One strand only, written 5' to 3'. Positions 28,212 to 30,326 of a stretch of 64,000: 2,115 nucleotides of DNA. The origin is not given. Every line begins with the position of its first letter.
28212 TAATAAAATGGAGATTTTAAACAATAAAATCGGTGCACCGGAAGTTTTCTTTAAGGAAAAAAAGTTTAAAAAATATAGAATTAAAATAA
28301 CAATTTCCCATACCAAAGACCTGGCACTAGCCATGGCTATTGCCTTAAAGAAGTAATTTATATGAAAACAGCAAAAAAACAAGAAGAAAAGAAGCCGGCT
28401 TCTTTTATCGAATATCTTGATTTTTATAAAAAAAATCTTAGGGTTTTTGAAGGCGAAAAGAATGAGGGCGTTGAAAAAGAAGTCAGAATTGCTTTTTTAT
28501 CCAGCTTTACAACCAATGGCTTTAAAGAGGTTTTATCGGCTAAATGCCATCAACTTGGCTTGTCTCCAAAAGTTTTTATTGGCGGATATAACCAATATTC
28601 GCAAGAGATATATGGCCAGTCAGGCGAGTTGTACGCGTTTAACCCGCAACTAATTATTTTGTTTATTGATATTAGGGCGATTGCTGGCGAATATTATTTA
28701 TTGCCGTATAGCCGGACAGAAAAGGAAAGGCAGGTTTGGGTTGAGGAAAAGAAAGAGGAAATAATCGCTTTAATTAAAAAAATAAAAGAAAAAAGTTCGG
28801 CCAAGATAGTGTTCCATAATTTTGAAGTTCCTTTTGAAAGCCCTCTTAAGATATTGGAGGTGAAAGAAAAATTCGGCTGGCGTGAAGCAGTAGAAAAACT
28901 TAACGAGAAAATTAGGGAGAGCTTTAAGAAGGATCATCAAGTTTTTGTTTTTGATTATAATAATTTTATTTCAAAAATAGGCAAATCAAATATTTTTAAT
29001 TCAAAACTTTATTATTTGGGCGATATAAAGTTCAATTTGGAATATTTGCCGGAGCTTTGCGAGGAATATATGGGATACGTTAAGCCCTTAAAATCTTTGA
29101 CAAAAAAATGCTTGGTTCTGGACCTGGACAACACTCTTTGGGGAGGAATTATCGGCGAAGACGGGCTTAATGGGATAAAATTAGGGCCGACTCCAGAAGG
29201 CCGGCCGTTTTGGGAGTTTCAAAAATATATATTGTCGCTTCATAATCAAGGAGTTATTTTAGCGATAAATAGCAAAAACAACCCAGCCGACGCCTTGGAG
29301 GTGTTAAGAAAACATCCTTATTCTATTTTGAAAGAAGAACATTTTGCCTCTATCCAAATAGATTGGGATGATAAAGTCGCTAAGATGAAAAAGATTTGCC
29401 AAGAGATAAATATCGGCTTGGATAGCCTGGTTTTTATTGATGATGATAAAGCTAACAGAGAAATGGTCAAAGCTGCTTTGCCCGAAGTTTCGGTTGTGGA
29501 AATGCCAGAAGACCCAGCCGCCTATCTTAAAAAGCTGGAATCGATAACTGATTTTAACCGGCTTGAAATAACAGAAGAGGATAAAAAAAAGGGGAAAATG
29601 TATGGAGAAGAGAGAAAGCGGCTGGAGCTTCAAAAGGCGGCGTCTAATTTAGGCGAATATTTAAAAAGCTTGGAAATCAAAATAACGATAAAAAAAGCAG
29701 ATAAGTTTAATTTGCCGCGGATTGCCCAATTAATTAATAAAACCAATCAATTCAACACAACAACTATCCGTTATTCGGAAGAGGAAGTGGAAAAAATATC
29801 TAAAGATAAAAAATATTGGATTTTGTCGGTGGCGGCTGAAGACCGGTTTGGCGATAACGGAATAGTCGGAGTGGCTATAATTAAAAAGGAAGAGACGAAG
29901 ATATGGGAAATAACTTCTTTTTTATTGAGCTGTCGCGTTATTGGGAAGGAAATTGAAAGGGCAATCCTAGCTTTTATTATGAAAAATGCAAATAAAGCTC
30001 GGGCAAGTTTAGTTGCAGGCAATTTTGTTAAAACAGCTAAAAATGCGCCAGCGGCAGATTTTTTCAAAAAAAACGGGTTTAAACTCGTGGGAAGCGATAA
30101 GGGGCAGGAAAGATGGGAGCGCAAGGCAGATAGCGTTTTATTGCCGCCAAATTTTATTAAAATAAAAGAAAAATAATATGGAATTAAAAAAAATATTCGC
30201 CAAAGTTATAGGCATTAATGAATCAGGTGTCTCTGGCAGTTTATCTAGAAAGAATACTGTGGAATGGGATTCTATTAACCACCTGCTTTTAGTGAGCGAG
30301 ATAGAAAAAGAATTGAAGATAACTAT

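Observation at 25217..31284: FkbH-like / ACP / AcpS / MaoC / AAC(3)-family module embedded in a nonulosonic-acid pathway: predicted glyceryl-ACP-dependent N-acylation of a sialic-acid-like sugar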

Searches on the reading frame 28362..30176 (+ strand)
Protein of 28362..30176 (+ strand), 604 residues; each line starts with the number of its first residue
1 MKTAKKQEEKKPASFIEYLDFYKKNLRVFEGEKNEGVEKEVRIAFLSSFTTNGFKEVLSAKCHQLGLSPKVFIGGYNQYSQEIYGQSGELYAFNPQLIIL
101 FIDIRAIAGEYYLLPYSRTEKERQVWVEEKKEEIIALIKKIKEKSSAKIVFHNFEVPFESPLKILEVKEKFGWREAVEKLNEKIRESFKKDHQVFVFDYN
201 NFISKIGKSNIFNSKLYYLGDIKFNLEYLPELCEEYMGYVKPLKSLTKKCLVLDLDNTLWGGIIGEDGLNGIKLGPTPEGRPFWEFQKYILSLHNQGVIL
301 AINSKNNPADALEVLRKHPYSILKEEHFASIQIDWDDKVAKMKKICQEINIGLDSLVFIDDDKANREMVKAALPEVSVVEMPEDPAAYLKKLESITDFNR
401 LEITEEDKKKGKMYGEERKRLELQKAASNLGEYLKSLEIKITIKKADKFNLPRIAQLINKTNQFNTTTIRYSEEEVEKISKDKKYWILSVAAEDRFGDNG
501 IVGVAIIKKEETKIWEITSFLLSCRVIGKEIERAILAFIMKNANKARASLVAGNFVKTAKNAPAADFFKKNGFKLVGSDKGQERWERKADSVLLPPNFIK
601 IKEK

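Call 3: search_protein_families(library=pfam, proteins=[window:28362-30176:+], max_evalue=0.01)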
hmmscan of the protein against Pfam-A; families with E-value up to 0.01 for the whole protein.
window:28362-30176:+ (604 aa): 4 families
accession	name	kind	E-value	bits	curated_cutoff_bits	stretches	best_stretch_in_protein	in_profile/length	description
PF21211.3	FkbH_N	-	7e-15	55.9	27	1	43-237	2-188/192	FkbH, N-terminal domain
PF12689.13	Acid_PPase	-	3.5e-05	24.2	27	1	289-370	53-141/169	Acid Phosphatase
PF13420.13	Acetyltransf_4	-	0.0059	17.1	24.3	1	464-581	25-142/155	Acetyltransferase (GNAT) domain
PF13508.13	Acetyltransf_7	-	0.0098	16.7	27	0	490-574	7-83/84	Acetyltransferase (GNAT) domain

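Call 5: search_protein_families(library=ncbifam, proteins=[window:28362-30176:+], max_evalue=0.001)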
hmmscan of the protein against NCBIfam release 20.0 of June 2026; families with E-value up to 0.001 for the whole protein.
window:28362-30176:+ (604 aa): 3 families
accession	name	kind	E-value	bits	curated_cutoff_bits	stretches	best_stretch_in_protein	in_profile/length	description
TIGR01686.1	FkbH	subfamily_domain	3.2e-93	312.4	146.65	1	247-575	2-321/323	FkbH domain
TIGR01681.1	HAD-SF-IIIC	subfamily_domain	1e-18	68.4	35.75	1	249-370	1-129/132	HAD-IIIC family phosphatase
TIGR01685.1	MDP-1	equivalog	6.8e-05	23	53.75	1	289-395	53-172/174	magnesium-dependent phosphatase-1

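Call 10: find_homologous_proteins(query=window:28362-30176:+, max_evalue=1e-10)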
Query window:28362-30176:+ (604 aa): 7996 proteins with E <= 1e-10 among 8000 candidates; the best 120 are listed.
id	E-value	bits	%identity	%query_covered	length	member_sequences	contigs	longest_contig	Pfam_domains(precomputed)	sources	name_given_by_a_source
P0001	0.0e+0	1212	90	100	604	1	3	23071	PF12689.14,PF21211.4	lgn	-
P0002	1.5e-283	960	71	99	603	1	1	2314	PF21211.4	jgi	jgi:FkbH-like protein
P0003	5.7e-277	938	68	100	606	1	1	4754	PF21211.4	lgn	-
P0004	4.0e-227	773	59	97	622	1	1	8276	PF21211.4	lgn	-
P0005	8.5e-226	769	59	94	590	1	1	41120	PF12689.14,PF21211.4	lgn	-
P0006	1.6e-225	768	60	94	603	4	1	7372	PF21211.4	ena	-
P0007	4.5e-225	766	58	99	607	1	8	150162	PF12689.14,PF21211.4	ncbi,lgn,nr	ncbi:HAD-IIIC family phosphatase [Candidatus Woesearchaeota archaeon]|nr:HAD-IIIC family phosphatase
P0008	1.7e-224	765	59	97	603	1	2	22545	PF12689.14,PF21211.4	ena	-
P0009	4.1e-224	763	59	93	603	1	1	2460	PF21211.4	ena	-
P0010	8.6e-224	762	57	97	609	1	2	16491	PF21211.4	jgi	-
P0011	2.1e-223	761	58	97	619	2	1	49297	PF12689.14,PF21211.4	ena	-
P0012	2.1e-223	761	58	99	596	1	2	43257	PF21211.4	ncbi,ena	-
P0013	3.2e-223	760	58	97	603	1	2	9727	PF21211.4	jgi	-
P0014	5.3e-223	760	57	97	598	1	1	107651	PF21211.4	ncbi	-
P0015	5.7e-223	760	56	100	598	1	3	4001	PF12689.14,PF21211.4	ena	-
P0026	6.6e-220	749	55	100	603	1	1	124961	PF21211.4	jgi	jgi:FkbH-like protein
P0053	1.3e-215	735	55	99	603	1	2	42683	PF21211.4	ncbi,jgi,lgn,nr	ncbi:MAG: HAD-IIIC family phosphatase [Candidatus Omnitrophica bacterium]|nr:HAD-IIIC family phospha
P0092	2.9e-208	711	55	95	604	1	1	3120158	PF21211.4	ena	-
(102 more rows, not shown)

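Call 15: search_solved_structures(query=window:28362-30176:+, max_evalue=1, show_alignments=2)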
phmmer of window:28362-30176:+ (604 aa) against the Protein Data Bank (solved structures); distinct sequences matched with E-value up to 1: 5.
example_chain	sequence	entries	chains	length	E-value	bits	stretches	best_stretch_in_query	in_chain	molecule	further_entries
3slr_A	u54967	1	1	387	3.1e-47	164.4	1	69-401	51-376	uncharacterized protein BF1531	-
3e81_A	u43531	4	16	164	0.14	13.6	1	294-395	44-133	Acylneuraminate cytidylyltransferase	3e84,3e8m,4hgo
8keg_A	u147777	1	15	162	0.15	13.5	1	203-284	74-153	Neck gp5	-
4hgr_A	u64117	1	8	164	0.17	13.4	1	294-395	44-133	Acylneuraminate cytidylyltransferase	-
4hgq_A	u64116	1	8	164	0.23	12.9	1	313-395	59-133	Acylneuraminate cytidylyltransferase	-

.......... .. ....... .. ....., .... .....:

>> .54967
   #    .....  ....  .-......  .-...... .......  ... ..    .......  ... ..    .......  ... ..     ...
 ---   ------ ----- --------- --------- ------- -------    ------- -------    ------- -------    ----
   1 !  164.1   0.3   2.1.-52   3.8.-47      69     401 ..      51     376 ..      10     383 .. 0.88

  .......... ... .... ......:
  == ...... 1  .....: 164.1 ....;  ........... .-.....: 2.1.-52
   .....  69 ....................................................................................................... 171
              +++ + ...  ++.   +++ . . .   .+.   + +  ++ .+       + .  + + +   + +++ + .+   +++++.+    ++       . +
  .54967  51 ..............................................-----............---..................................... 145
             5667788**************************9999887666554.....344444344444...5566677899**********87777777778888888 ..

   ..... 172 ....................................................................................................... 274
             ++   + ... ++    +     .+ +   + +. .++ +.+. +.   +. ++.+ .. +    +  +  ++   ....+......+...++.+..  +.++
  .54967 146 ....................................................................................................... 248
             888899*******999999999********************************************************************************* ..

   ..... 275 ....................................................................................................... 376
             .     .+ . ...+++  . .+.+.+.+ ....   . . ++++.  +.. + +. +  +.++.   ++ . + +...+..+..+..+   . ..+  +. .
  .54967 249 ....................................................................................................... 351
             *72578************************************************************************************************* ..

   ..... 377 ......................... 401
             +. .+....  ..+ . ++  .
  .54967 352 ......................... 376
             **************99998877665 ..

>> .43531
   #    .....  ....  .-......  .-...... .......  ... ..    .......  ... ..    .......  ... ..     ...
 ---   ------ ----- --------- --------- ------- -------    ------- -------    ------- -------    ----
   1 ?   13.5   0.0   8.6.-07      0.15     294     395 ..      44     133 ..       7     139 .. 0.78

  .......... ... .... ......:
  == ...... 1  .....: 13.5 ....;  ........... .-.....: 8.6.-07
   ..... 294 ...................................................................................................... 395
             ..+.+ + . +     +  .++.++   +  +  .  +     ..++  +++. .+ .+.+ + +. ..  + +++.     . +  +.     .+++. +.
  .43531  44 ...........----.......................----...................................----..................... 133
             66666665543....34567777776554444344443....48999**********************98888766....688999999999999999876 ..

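Call 28: search_dna_similar(query=window:28362-30176:+, collection=plasmids, mode=protein, max_rows=40, rows=spread)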
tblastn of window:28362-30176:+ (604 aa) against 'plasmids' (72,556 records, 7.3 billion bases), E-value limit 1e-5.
Records with a match: 221; places in all: 224; records where one place covers at least 80% of the query: 19.
Best place of each record, by identity: <60% 221.
By first word of the organism name: Bacillus 66; Streptomyces 40; Sinorhizobium 40; Ralstonia 15; Clostridium 13; Rhizobium 5; Rhodococcus 5; Nocardia 3; Methylosinus 2; Burkholderia 2; and 26 more.
By predicted mobility (MOB-suite, as given by PLSDB): non-mobilizable 138; mobilizable 77; conjugative 6.
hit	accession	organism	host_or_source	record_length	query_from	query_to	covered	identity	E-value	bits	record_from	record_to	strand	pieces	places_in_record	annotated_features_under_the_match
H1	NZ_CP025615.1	Niveispirillum cyanobacteriorum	sing cell,cyanobacterial aggregates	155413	42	584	90%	31.6%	2e-70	254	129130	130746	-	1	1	HAD-IIIC family phosphatase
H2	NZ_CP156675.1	Pseudalkalibacillus hwajinpoensis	mixed culture,soil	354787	42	585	90%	30.1%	2e-75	269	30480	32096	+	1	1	HAD-IIIC family phosphatase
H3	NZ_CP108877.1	Streptomyces sp. NBC_00825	-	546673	43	596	92%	29.1%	6e-68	247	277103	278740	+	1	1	HAD-IIIC family phosphatase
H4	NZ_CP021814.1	Sinorhizobium meliloti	Medicago truncatula,Single Cell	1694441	195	579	64%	37.6%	3e-79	281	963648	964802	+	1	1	none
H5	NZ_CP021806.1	Sinorhizobium meliloti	Medicago truncatula,Single Cell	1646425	195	579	64%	37.3%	3e-79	280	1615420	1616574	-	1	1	none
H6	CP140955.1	Sinorhizobium meliloti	Medicago lupulina,whole organism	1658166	195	579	64%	37.3%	1e-78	279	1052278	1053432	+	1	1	HAD family hydrolase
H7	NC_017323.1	Sinorhizobium meliloti BL225C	-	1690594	195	579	64%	37.3%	1e-78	278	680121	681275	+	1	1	none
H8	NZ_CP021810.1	Sinorhizobium meliloti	Medicago sativa,Single Cell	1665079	195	579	64%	37.3%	7e-78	276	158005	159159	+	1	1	none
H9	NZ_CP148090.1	Sinorhizobium meliloti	Medicago sativa,cell culture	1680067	195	579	64%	37.0%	2e-78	278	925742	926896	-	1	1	none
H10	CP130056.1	Sinorhizobium meliloti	Medicago,Cell culture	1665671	195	579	63%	37.6%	2e-68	287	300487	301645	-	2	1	HAD family hydrolase | hypothetical protein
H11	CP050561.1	Sinorhizobium meliloti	Melilotus officinalis,cell culture,root ...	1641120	247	579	55%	39.5%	3e-72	260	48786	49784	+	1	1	none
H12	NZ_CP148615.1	Clostridium perfringens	Homo sapiens,single cell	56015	196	575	63%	33.9%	3e-46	183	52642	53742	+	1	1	HAD-IIIC family phosphatase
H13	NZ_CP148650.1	Clostridium perfringens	Homo sapiens,single cell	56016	196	575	63%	33.9%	3e-46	183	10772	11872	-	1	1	HAD-IIIC family phosphatase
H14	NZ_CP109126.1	Streptomyces anulatus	-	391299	240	570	55%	36.4%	3e-56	213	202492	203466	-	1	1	SDR family NAD(P)-dependent oxidoreductase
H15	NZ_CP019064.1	Rahnella sikkimica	bacteria,soil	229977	207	592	64%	30.6%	1e-51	199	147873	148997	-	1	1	HAD-IIIC family phosphatase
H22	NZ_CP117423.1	Bacillus cereus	-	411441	249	602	59%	28.5%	4e-30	134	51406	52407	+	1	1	HAD-IIIC family phosphatase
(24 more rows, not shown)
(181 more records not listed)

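Call 29: get_annotated_region(hit=H22, flank=6000)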
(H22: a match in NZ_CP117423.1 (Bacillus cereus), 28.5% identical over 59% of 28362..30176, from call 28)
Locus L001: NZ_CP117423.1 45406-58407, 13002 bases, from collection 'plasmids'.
description: Bacillus cereus strain 2-6A plasmid p_unnamed2, complete sequence
organism: Bacillus cereus (NCBI taxid 1396)
taxonomy: Bacteria; Bacillota; Bacilli; Bacillales; Bacillaceae; Bacillus; Bacillus cereus
host: -; source: -; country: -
typing (MOB-suite, as given by PLSDB): non-mobilizable; replicon rep_cluster_125; mating-pair formation MPF_T
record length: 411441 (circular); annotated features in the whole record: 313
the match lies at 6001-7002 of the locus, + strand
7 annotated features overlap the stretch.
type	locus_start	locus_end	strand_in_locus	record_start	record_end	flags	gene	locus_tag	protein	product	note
CDS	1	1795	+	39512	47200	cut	-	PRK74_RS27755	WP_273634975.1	non-ribosomal peptide synthetase/type I polyketide synthase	-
CDS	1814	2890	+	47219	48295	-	-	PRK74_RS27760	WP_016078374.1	LLM class flavin-dependent oxidoreductase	-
CDS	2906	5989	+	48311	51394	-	-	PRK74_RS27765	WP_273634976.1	cyclic peptide export ABC transporter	GO:0015833 - peptide transport [Evidence IEA]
CDS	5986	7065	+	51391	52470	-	-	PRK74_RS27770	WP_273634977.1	HAD-IIIC family phosphatase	-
CDS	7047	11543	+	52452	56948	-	-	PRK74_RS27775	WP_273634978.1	amino acid adenylation domain-containing protein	-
CDS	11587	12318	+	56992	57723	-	-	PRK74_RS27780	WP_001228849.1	alpha/beta fold hydrolase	-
CDS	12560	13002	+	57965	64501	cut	-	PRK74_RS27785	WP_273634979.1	non-ribosomal peptide synthetase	-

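Call 30: get_annotated_region(hit=H6, flank=10000)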
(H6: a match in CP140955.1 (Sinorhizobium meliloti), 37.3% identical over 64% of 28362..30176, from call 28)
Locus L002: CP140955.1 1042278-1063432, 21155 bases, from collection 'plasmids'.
description: Sinorhizobium meliloti strain ml47 plasmid pSymB, complete sequence
organism: Sinorhizobium meliloti (NCBI taxid 382)
taxonomy: Bacteria; Pseudomonadota; Alphaproteobacteria; Hyphomicrobiales; Rhizobiaceae; Sinorhizobium; Sinorhizobium meliloti
host: -; source: Medicago lupulina,whole organism; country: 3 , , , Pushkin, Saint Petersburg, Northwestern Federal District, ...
typing (MOB-suite, as given by PLSDB): mobilizable; relaxase MOBQ
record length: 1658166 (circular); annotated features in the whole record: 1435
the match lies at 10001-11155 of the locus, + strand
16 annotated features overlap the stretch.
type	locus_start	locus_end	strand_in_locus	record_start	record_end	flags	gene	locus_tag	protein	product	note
CDS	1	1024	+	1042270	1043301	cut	-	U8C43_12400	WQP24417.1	sugar ABC transporter permease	-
CDS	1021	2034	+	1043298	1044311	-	-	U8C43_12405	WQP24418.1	autoinducer 2 import system permease LsrD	-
CDS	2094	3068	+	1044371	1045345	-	lsrB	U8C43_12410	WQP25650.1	autoinducer 2 ABC transporter substrate-binding protein LsrB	-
CDS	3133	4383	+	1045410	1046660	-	-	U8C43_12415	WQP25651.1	class II aldolase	-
CDS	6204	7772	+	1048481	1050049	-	-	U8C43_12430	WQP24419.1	MBOAT family protein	-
CDS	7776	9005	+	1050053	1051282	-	-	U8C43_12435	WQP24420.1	TonB-dependent receptor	-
CDS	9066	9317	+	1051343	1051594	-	-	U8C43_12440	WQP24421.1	acyl carrier protein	-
CDS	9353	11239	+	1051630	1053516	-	-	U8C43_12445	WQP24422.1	HAD family hydrolase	-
CDS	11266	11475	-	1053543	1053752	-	-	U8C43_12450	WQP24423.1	DUF2280 domain-containing protein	-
CDS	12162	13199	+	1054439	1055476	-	-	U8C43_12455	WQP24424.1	calcium-binding protein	-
CDS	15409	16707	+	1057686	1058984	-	-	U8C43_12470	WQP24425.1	capsular polysaccharide biosynthesis protein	-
CDS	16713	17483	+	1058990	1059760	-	-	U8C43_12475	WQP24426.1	ABC transporter permease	-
CDS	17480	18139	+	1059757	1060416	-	-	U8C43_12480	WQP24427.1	ABC transporter ATP-binding protein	-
CDS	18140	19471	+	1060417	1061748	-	-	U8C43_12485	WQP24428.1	RkpR, polysaccharide export protein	-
CDS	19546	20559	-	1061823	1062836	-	-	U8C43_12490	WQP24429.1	KpsF/GutQ family sugar-phosphate isomerase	-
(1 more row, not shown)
